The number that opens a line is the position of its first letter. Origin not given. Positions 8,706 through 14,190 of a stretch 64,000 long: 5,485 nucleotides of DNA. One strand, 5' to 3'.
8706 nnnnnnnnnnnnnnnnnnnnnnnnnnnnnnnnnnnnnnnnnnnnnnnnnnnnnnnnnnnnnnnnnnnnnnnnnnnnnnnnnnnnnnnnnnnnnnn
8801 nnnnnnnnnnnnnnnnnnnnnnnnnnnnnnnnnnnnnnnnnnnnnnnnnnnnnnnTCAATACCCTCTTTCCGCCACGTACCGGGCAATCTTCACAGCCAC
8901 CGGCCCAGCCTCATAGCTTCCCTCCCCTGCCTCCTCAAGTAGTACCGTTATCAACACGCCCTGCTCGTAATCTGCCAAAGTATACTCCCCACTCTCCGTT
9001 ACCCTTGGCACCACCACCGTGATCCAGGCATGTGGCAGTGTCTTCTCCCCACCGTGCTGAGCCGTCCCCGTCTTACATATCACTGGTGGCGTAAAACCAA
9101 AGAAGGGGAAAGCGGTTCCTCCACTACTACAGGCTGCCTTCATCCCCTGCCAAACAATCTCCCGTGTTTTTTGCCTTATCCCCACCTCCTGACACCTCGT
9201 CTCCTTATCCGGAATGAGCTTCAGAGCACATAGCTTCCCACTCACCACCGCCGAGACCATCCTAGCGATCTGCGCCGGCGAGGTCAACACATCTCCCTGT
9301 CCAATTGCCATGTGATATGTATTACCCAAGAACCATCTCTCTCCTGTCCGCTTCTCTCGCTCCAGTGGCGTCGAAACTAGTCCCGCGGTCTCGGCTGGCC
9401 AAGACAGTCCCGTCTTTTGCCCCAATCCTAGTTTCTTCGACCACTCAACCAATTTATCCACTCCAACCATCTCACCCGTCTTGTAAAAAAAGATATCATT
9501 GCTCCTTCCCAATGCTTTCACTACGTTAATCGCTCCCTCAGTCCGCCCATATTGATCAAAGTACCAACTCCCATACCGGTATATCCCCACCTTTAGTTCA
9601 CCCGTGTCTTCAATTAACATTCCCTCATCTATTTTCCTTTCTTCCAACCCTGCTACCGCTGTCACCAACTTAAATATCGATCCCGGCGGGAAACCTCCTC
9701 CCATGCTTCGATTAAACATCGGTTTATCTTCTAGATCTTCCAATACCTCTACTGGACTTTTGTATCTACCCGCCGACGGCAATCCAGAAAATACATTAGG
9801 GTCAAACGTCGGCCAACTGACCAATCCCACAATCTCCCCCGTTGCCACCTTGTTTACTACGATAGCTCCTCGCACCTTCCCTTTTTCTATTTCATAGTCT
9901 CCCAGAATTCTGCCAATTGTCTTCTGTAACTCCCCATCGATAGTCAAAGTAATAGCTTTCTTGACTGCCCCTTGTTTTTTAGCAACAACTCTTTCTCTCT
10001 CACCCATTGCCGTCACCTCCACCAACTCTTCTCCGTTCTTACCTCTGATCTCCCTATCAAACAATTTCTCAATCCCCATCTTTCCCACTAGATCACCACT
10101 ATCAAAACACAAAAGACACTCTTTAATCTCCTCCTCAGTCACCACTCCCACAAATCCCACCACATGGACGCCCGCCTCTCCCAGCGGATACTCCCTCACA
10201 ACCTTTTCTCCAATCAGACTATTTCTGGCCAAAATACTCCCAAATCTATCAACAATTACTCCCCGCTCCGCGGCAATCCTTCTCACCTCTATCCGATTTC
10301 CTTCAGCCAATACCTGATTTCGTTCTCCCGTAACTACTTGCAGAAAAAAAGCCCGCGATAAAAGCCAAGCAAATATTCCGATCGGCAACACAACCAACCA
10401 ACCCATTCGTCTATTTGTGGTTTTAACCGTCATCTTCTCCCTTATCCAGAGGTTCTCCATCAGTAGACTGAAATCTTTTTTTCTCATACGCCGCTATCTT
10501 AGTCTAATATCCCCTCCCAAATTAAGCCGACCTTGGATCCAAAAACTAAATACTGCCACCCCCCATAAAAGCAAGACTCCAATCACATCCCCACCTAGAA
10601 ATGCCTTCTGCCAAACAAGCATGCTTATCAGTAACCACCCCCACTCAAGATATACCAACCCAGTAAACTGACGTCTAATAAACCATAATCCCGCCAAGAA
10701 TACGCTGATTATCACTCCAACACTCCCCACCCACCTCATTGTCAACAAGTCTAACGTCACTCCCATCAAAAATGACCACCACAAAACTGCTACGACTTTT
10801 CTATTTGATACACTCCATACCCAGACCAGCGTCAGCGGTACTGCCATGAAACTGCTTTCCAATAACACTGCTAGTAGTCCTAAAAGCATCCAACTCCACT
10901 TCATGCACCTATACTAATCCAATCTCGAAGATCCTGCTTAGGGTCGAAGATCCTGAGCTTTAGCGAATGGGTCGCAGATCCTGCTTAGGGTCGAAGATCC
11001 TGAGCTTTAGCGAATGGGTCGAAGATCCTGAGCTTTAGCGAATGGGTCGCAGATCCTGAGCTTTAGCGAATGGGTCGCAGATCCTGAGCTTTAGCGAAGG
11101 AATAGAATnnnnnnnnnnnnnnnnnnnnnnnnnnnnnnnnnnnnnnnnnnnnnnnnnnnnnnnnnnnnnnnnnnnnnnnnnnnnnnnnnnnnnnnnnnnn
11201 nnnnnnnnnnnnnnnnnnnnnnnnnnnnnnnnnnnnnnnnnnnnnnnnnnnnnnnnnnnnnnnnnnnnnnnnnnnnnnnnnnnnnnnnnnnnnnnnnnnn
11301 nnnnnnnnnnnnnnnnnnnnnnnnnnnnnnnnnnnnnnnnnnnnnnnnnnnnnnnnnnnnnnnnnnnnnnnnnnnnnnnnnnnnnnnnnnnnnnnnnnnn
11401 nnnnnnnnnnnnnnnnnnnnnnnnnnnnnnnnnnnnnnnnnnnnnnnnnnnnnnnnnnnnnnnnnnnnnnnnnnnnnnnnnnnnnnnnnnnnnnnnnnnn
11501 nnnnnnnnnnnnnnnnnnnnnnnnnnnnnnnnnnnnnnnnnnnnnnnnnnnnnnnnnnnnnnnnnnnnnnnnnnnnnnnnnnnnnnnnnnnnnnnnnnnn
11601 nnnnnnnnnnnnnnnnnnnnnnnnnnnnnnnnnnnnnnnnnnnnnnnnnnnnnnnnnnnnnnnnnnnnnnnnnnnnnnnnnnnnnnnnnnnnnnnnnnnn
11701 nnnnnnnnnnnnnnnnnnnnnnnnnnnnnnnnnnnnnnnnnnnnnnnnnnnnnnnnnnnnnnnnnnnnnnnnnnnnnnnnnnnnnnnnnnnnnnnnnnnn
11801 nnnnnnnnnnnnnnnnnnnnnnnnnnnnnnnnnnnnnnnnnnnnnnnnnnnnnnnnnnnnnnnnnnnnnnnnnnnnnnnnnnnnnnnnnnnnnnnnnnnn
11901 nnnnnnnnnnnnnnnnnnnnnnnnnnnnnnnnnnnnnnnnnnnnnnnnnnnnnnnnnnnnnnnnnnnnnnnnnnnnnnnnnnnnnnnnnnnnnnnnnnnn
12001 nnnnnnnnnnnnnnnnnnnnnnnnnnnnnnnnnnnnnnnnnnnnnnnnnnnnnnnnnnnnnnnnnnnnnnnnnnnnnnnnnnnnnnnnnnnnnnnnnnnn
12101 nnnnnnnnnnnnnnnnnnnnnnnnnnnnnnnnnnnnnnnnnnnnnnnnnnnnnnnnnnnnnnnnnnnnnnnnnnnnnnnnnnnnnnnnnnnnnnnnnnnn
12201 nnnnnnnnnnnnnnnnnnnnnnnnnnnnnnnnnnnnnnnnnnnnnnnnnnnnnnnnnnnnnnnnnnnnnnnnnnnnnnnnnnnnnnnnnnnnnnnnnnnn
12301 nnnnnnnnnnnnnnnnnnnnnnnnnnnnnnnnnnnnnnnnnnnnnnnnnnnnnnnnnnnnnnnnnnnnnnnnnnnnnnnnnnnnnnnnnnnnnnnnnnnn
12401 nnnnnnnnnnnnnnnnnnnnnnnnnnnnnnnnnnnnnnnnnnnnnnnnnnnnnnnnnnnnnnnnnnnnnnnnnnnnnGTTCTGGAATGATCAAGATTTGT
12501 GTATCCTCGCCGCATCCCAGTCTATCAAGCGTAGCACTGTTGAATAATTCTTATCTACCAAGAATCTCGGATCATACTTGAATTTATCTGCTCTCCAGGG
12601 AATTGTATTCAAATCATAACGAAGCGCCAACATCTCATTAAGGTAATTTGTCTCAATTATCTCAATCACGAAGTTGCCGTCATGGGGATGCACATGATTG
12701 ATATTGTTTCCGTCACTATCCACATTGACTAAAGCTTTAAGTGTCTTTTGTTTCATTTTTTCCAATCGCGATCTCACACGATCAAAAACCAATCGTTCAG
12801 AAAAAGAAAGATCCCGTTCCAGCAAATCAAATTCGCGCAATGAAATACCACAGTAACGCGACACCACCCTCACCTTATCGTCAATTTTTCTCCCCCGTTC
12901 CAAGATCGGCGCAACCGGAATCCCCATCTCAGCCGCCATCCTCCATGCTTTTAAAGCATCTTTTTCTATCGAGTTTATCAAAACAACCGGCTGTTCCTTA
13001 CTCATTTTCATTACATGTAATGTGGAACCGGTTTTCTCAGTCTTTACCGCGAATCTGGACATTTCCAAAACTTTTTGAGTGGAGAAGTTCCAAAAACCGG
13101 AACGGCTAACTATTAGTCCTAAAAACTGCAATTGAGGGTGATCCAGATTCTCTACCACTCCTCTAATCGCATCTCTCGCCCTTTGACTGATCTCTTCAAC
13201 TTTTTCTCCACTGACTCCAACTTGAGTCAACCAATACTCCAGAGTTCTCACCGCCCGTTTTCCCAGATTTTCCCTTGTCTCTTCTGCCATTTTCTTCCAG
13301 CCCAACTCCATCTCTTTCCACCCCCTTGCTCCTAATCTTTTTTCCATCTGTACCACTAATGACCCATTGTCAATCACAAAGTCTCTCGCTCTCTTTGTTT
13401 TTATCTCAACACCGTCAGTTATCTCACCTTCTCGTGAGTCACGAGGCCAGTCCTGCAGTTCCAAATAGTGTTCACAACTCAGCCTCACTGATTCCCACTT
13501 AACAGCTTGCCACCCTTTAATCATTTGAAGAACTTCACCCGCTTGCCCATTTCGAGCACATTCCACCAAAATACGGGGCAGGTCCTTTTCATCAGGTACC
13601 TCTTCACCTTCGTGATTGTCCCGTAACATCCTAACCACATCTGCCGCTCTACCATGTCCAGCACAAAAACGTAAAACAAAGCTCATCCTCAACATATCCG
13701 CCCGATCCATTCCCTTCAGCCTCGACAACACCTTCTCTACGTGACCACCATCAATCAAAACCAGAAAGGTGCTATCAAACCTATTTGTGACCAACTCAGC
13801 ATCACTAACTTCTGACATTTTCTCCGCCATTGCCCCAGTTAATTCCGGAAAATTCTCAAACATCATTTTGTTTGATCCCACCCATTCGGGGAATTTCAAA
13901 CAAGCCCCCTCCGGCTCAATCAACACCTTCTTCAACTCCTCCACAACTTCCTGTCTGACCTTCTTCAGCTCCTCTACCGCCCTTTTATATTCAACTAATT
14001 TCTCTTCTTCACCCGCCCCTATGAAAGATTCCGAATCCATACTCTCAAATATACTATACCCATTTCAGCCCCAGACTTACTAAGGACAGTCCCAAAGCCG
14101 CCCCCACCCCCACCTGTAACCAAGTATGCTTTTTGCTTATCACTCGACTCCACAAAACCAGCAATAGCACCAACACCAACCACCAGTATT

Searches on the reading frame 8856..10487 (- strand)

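Call 45: search_protein_families(library=pfam, proteins=[window:8856-10487:-], max_evalue=0.01)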
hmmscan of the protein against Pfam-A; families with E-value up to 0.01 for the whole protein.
window:8856-10487:- (543 aa): 2 families
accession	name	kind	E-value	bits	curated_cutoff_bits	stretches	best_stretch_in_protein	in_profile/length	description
PF00905.27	Transpeptidase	-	2.1e-37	129.4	22.1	1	207-486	1-252/299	Penicillin binding protein transpeptidase domain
PF03717.20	PBP_dimer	-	1.3e-18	68.5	24.4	1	93-166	103-177/180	Penicillin-binding Protein dimerisation domain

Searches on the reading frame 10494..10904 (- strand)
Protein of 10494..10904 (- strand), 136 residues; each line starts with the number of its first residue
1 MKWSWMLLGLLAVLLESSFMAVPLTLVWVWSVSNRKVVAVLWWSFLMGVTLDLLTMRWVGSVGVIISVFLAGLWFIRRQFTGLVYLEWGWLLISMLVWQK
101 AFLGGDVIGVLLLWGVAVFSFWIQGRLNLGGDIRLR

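Call 45: search_protein_families(library=pfam, proteins=[window:10494-10904:-], max_evalue=0.01)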
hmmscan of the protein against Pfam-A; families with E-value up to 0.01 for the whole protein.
window:10494-10904:- (136 aa): 0 families

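Call 74: search_protein_families(library=ncbifam, proteins=[window:10494-10904:-], max_evalue=1)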
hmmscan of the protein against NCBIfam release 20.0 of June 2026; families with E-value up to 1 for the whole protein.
window:10494-10904:- (136 aa): 0 families

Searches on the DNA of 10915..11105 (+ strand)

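Call 70: search_dna_similar(query=window:10915-11105:+, collection=plasmids, mode=distant, max_evalue=0.01, max_rows=10)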
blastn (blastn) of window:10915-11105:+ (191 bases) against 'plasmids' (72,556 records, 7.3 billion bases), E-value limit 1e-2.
No match.

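Call 71: search_dna_similar(query=window:10915-11105:+, collection=phages, mode=distant, max_evalue=0.01, max_rows=10)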
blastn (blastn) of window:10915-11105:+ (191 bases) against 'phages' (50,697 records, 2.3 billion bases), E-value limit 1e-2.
No match.

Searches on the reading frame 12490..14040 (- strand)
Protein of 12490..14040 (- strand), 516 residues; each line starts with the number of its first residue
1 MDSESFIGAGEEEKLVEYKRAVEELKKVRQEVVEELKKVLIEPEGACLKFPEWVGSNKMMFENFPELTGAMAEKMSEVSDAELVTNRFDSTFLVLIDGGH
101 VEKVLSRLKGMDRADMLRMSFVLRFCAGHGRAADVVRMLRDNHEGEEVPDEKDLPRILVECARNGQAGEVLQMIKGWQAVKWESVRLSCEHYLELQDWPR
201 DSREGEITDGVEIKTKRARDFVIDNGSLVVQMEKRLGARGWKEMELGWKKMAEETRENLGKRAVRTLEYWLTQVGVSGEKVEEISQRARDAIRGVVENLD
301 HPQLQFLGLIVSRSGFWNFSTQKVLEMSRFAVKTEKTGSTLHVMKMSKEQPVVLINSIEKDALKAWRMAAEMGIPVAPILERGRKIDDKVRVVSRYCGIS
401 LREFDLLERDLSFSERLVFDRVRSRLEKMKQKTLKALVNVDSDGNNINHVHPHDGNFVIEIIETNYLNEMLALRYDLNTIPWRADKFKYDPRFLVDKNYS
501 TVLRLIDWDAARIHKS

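Call 45: search_protein_families(library=pfam, proteins=[window:12490-14040:-], max_evalue=0.01)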
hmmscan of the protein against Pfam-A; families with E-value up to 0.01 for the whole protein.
window:12490-14040:- (516 aa): 1 family
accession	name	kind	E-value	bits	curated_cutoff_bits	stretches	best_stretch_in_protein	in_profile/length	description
PF00300.27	His_Phos_1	-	0.0029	17.8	21.7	0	240-327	76-161/194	Histidine phosphatase superfamily (branch 1)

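Call 74: search_protein_families(library=ncbifam, proteins=[window:12490-14040:-], max_evalue=1)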
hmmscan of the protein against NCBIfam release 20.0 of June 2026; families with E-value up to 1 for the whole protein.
window:12490-14040:- (516 aa): 0 families
